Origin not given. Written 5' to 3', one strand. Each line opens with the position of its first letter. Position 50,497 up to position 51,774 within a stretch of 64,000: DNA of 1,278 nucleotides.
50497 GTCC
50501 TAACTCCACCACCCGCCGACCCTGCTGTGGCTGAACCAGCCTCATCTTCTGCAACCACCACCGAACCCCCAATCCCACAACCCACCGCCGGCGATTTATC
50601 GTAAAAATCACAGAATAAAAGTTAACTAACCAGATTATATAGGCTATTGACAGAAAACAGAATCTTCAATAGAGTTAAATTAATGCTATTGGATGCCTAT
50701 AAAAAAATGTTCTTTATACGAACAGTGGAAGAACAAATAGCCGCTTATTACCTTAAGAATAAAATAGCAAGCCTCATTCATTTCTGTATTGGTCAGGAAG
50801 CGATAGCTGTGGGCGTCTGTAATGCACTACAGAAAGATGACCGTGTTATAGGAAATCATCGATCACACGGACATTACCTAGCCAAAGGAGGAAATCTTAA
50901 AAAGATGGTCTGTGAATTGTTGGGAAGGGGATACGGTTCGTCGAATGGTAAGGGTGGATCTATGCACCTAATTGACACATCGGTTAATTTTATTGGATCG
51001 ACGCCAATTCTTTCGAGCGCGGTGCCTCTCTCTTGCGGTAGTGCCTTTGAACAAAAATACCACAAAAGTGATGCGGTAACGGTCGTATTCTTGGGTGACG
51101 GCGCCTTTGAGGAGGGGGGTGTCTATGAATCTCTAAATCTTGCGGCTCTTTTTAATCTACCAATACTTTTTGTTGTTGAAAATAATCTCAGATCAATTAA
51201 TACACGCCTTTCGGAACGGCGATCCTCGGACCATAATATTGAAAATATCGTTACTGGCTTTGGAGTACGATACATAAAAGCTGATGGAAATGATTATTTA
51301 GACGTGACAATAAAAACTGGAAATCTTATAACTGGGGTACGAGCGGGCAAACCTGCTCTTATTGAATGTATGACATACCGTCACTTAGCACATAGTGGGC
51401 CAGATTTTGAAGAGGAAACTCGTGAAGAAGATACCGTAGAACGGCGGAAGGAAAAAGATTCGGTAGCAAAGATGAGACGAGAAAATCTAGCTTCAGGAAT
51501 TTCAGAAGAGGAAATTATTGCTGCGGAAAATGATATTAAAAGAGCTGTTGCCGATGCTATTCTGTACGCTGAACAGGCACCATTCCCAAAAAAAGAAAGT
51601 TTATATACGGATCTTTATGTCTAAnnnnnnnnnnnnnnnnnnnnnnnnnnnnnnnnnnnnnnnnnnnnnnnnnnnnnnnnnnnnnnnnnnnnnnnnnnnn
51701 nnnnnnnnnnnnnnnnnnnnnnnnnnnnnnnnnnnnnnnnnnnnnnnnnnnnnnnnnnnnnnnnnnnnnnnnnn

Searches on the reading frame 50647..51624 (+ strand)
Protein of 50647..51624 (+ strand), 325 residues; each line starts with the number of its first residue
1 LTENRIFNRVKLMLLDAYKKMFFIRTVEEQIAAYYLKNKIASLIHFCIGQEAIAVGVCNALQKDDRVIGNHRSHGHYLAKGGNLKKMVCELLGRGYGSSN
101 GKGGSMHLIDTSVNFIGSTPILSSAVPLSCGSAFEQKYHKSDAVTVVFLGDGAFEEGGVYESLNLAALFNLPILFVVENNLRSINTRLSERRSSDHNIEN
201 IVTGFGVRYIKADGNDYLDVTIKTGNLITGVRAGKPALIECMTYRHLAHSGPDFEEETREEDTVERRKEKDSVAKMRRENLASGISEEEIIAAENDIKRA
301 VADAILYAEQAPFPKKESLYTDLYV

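Call 8: search_protein_families(library=pfam, proteins=[window:50647-51624:+], max_evalue=0.001)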
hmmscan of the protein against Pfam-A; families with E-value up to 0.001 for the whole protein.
window:50647-51624:+ (325 aa): 3 families
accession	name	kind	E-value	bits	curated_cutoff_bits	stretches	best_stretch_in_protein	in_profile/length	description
PF00676.26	E1_dh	-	1.8e-61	208.2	22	1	20-315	2-298/300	Dehydrogenase E1 component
PF13292.11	DXP_synthase_N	-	2.7e-05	24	21.2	1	123-188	114-179/274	1-deoxy-D-xylulose-5-phosphate synthase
PF00456.26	Transketolase_N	-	0.00013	21.5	22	1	136-243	138-243/334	Transketolase, thiamine diphosphate binding domain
